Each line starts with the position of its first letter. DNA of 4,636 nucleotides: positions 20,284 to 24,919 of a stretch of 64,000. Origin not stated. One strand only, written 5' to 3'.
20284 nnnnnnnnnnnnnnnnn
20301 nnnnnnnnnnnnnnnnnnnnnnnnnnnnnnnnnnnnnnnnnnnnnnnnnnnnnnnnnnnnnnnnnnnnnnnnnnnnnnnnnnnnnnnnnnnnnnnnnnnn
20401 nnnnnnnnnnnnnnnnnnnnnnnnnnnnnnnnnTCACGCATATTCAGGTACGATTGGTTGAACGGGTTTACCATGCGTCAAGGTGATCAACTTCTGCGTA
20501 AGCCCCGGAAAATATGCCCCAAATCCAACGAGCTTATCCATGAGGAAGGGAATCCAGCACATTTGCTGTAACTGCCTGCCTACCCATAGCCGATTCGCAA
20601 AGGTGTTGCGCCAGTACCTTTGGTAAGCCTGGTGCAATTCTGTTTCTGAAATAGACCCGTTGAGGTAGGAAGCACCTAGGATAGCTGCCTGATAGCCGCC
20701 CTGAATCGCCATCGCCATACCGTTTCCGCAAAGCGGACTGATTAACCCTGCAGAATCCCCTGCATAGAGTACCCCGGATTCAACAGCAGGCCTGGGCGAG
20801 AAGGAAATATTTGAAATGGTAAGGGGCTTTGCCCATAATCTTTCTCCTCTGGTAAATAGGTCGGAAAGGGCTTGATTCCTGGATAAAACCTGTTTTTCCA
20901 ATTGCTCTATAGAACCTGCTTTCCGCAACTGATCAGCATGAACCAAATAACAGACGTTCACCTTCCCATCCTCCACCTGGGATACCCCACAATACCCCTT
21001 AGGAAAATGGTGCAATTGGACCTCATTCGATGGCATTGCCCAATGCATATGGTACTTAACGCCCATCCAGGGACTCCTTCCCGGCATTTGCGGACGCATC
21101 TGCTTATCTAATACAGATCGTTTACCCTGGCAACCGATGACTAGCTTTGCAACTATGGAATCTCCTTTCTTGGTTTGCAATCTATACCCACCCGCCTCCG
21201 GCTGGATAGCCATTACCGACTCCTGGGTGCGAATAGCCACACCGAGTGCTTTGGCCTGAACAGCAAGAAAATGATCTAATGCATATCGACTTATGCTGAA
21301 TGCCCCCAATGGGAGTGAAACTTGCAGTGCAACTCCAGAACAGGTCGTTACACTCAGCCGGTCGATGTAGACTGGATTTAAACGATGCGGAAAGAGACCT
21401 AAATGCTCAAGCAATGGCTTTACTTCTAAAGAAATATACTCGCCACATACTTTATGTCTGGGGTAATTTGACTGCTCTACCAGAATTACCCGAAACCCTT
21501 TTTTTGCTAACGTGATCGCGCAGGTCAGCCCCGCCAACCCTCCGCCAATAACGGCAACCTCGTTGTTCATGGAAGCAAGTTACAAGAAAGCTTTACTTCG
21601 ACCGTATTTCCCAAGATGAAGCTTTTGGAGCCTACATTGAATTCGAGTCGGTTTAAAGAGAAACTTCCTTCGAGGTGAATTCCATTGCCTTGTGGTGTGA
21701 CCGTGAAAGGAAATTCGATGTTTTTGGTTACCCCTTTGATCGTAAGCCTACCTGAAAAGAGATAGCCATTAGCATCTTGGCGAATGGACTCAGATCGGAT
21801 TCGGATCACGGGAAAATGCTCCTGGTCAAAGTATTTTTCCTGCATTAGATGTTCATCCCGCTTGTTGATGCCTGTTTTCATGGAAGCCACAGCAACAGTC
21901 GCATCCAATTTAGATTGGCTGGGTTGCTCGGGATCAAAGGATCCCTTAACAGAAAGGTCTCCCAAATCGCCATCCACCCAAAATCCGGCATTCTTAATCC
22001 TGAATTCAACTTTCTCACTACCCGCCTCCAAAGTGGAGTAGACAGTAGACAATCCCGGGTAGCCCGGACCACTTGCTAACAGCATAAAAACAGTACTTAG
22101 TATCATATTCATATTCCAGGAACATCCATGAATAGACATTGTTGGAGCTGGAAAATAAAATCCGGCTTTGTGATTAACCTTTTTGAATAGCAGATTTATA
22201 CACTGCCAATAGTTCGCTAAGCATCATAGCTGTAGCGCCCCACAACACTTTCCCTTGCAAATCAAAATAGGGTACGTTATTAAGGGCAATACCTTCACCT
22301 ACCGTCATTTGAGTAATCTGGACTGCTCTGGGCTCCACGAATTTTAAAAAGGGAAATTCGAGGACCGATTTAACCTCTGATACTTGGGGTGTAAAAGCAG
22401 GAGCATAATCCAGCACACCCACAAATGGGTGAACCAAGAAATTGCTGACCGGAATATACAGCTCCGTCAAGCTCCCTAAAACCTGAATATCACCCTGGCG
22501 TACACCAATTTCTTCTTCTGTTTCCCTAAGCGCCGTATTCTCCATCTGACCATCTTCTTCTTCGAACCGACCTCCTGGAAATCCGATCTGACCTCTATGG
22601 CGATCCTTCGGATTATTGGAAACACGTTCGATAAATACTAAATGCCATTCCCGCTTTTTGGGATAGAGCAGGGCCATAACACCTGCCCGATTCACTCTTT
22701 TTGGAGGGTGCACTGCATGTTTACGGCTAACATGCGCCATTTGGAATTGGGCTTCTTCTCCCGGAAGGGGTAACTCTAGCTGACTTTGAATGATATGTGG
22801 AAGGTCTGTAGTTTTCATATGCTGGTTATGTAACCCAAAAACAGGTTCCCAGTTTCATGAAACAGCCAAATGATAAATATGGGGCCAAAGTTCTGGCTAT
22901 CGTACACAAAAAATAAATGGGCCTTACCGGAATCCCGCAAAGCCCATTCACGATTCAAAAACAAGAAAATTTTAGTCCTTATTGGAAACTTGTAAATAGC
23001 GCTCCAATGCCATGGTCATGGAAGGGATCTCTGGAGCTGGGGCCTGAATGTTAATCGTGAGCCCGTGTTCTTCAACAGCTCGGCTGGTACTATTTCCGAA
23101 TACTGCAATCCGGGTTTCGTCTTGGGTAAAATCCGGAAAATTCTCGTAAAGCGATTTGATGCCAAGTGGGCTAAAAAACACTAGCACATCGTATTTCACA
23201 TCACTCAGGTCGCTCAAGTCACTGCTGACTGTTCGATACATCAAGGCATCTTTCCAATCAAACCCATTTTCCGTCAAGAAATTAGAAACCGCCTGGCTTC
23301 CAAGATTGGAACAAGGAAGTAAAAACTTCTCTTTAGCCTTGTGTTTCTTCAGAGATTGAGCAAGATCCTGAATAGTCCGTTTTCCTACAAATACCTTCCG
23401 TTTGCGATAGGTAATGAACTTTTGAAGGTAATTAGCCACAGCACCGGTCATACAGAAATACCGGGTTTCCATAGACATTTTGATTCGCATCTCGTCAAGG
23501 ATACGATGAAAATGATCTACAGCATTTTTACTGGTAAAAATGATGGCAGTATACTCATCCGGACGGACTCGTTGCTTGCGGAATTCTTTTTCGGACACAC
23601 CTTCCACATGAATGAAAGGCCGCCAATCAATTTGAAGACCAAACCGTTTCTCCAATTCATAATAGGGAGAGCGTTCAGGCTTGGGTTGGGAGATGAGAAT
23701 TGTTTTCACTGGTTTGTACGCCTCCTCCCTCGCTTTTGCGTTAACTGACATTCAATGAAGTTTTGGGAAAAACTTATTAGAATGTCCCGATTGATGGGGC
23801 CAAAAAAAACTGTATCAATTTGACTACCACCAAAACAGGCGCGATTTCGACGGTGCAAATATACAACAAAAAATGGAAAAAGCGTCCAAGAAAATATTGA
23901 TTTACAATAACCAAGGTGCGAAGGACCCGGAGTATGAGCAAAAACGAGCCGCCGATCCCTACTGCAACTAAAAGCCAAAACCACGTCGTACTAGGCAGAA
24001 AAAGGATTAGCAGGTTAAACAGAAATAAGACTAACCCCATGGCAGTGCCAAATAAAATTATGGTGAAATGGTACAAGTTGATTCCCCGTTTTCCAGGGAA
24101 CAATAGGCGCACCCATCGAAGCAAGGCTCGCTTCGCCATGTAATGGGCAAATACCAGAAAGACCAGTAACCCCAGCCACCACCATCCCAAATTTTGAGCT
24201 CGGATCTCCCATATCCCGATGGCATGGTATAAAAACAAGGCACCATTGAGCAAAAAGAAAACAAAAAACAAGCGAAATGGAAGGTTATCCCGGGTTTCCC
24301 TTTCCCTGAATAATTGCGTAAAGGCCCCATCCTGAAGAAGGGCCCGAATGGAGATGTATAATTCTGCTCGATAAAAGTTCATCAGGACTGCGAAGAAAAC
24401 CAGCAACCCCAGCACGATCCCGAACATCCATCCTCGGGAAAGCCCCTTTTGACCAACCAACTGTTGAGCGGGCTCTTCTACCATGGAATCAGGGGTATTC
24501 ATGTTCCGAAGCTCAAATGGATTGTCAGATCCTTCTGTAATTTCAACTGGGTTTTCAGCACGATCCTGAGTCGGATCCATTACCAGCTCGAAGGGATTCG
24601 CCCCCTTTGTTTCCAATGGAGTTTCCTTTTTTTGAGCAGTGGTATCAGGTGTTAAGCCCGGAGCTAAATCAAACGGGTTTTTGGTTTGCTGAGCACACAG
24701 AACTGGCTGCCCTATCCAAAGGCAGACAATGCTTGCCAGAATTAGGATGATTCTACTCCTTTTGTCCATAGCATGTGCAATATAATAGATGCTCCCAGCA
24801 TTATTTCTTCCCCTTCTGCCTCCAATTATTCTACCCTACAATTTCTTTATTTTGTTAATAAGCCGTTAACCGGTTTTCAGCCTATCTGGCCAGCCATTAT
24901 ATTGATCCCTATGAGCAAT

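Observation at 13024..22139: Ten-gene translationally coupled operon combining a type III PKS phenolic-lipid module, a private ACP/KS/DH/reductase line, a PPTase, an MMPL exporter and a YceI lipid binder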

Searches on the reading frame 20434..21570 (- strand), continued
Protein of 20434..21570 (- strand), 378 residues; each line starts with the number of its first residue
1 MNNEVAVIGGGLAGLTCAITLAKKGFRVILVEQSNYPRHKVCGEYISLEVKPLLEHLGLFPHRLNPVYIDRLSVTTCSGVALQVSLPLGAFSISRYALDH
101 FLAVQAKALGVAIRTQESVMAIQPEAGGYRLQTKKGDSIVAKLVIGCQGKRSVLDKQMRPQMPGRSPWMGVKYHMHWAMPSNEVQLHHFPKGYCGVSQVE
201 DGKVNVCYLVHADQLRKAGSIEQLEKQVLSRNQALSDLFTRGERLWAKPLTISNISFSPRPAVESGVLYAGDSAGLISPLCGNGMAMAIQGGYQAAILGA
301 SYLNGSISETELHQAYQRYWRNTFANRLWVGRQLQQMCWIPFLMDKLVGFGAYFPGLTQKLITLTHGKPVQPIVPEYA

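Call 52: get_annotated_region(hit=H1, flank=9000)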
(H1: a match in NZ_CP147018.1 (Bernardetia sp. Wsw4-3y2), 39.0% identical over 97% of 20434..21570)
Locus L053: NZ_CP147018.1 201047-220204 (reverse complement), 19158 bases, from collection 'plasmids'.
description: Bernardetia sp. Wsw4-3y2 plasmid plasmd1, complete sequence
organism: Bernardetia sp. Wsw4-3y2 (NCBI taxid 3127471)
taxonomy: Bacteria; Bacteroidota; Cytophagia; Cytophagales; Bernardetiaceae; Bernardetia; Bernardetia sp. Wsw4-3y2
host: -; source: Red alga,Red algae; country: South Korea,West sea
typing (MOB-suite, as given by PLSDB): non-mobilizable
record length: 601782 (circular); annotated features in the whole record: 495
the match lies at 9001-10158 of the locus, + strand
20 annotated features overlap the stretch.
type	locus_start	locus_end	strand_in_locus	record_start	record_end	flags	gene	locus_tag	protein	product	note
CDS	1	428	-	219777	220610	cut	-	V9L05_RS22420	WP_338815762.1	hypothetical protein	-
CDS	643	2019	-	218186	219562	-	murD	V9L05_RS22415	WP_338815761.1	UDP-N-acetylmuramoyl-L-alanine--D-glutamate ligase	GO:0009252 - peptidoglycan biosynthetic process [Evidence IEA]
CDS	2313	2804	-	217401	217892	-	-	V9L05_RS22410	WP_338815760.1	thiol-disulfide oxidoreductase DCC family protein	-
CDS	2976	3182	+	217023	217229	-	-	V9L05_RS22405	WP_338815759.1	hypothetical protein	-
CDS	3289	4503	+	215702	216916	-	lhgO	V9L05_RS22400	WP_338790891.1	L-2-hydroxyglutarate oxidase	-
CDS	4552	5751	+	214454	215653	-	-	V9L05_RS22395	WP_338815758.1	hypothetical protein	-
CDS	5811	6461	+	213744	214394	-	-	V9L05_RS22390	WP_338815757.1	hypothetical protein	-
CDS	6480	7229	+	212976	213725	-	-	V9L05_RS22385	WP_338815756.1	hypothetical protein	-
CDS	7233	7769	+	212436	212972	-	-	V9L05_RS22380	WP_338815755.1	hypothetical protein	-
CDS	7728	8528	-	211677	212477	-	-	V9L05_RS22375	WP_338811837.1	IS5 family transposase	-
CDS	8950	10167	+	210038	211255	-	-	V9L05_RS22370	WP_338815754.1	NAD(P)/FAD-dependent oxidoreductase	-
CDS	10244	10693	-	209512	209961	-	-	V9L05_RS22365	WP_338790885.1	hypothetical protein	-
CDS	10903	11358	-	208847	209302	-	-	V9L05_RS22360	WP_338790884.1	hypothetical protein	-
CDS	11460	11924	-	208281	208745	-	-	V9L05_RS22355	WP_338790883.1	hypothetical protein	-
CDS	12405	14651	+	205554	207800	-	-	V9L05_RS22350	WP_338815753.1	DUF5916 domain-containing protein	-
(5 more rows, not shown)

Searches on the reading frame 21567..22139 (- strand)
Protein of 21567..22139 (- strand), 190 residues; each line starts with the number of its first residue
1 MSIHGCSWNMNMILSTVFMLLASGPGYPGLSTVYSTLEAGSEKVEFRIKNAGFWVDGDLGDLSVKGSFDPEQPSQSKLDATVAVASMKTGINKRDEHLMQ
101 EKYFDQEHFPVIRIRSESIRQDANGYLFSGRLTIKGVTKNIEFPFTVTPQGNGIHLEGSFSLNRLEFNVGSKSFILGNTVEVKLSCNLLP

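Call 3: search_protein_families(library=pfam, proteins=[window:21567-22139:-])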
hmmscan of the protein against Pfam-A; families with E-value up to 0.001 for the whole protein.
window:21567-22139:- (190 aa): 1 family
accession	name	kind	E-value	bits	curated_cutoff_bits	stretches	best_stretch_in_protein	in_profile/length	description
PF04264.18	YceI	-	7.4e-30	104.7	23.7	1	38-186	4-148/150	YceI-like domain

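Call 4: search_protein_families(library=ncbifam, proteins=[window:21567-22139:-])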
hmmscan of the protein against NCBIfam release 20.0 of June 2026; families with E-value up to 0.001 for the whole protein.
window:21567-22139:- (190 aa): 1 family
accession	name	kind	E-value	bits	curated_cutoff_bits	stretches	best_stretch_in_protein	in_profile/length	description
NF002994.0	PRK03757.1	equivalog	5.9e-18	65.3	232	1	42-152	34-146/191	YceI family protein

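Call 61: search_solved_structures(query=window:21567-22139:-, max_evalue=0.001)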
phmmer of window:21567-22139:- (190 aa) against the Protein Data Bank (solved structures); distinct sequences matched with E-value up to 0.001: 11.
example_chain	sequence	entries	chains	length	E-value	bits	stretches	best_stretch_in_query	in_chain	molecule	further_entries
1y0g_A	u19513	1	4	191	1.3e-11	48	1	40-152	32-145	Protein yceI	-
7bwl_A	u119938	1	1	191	3e-11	46.8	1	42-153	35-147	UPF0312 protein PA0423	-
5ixh_A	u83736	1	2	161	4.8e-11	46.1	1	43-174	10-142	YceI-like domain protein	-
5w17_A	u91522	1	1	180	3e-10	43.5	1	36-148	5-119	Putative periplasmic protein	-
2fgs_A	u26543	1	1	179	3.1e-10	43.5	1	36-148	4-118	Putative periplasmic protein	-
5w37_A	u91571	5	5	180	3.2e-10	43.4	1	36-148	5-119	Polyisoprenoid-binding protein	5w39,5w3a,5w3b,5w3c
5w2d_A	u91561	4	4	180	5.1e-10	42.8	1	36-148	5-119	Polyisoprenoid-binding protein | Putative periplasmic protein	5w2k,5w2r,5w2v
5w2x_A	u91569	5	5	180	1e-09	41.8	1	36-148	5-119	Polyisoprenoid-binding protein | Putative periplasmic protein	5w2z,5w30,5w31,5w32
1wub_A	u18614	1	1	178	6.3e-08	36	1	40-147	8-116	conserved hypothetical protein TT1927b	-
5ixg_B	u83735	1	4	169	2.7e-05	27.4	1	76-142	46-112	YceI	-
3hpe_A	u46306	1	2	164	3.4e-05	27.1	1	36-181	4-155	Conserved hypothetical secreted protein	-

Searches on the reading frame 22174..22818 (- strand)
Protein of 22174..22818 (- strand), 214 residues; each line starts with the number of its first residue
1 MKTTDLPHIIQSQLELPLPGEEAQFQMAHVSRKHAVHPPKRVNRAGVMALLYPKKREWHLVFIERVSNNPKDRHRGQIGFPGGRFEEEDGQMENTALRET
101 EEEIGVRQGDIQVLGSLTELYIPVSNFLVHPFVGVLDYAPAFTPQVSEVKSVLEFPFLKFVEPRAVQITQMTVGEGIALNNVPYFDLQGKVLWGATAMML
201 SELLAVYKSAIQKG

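Call 5: search_protein_families(library=pfam, proteins=[window:22174-22818:-])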
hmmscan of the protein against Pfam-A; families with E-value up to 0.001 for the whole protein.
window:22174-22818:- (214 aa): 2 families
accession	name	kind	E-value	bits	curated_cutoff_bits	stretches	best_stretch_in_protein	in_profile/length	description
PF00293.34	NUDIX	-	2.7e-12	47.3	21.1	1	43-130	2-89/134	NUDIX domain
PF22327.2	Nudt16-like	-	0.00018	22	27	1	73-113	30-70/161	U8 snoRNA-decapping enzyme-like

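Call 62: search_protein_families(library=ncbifam, proteins=[window:22174-22818:-])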
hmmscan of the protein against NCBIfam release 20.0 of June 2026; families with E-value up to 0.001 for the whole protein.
window:22174-22818:- (214 aa): 1 family
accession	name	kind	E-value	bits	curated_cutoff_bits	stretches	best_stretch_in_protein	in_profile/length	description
NF007980.0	PRK10707.1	equivalog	4e-20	72.2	134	1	44-203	31-184/192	CoA pyrophosphatase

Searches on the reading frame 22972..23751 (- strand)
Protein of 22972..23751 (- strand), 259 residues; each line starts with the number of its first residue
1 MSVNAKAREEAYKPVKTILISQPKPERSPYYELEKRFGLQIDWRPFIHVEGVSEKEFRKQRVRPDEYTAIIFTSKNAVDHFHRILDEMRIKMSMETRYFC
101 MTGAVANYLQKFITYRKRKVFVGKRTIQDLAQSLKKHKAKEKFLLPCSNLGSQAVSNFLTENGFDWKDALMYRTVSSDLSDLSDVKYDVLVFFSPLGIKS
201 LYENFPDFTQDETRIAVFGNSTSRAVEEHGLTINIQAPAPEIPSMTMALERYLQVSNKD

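Call 5: search_protein_families(library=pfam, proteins=[window:22972-23751:-])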
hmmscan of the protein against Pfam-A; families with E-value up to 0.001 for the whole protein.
window:22972-23751:- (259 aa): 1 family
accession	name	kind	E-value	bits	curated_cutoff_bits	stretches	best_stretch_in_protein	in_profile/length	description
PF02602.20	HEM4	-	1.2e-34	119.9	27.5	1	35-246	8-230/231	Uroporphyrinogen-III synthase HemD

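Call 62: search_protein_families(library=ncbifam, proteins=[window:22972-23751:-])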
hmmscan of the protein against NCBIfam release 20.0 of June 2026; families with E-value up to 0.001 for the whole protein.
window:22972-23751:- (259 aa): 10 families
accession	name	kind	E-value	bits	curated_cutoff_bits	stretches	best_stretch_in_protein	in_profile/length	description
NF004593.0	PRK05928.4-2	equivalog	4.5e-15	55.8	275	1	15-242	2-232/247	uroporphyrinogen-III synthase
NF004590.0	PRK05928.3-2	equivalog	1.1e-07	31.7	330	1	57-226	24-184/209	uroporphyrinogen-III synthase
NF004592.0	PRK05928.4-1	equivalog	1.5e-07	31.2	332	1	18-243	4-223/237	uroporphyrinogen-III synthase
NF004586.0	PRK05928.2-4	equivalog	2.3e-07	30.5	401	1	66-237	49-222/240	uroporphyrinogen-III synthase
NF004583.0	PRK05928.1-5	equivalog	3.1e-07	30.1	432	1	38-198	30-191/250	uroporphyrinogen-III synthase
NF004589.0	PRK05928.3-1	equivalog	7.2e-07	29.2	408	1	63-251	31-217/226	uroporphyrinogen-III synthase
NF005411.0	PRK06975.1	equivalog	1.4e-06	27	414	0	186-234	58-106/660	fused uroporphyrinogen-III synthase HemD/membrane protein HemX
NF004594.0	PRK05928.4-3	equivalog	2.1e-06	27.3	365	1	32-236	18-216/237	uroporphyrinogen-III synthase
NF004591.0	PRK05928.3-6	equivalog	0.00052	19.5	341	0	65-178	48-152/229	uroporphyrinogen-III synthase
NF004587.0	PRK05928.2-5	equivalog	0.00061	19.4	246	0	17-235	7-223/245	uroporphyrinogen-III synthase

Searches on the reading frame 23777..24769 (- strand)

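Call 5: search_protein_families(library=pfam, proteins=[window:23777-24769:-])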
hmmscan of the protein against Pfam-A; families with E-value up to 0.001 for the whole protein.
window:23777-24769:- (330 aa): 1 family
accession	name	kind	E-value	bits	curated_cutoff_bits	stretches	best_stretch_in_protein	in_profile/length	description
PF14093.11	DUF4271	-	8.1e-23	81.8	29.7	1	116-319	2-206/206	Domain of unknown function (DUF4271)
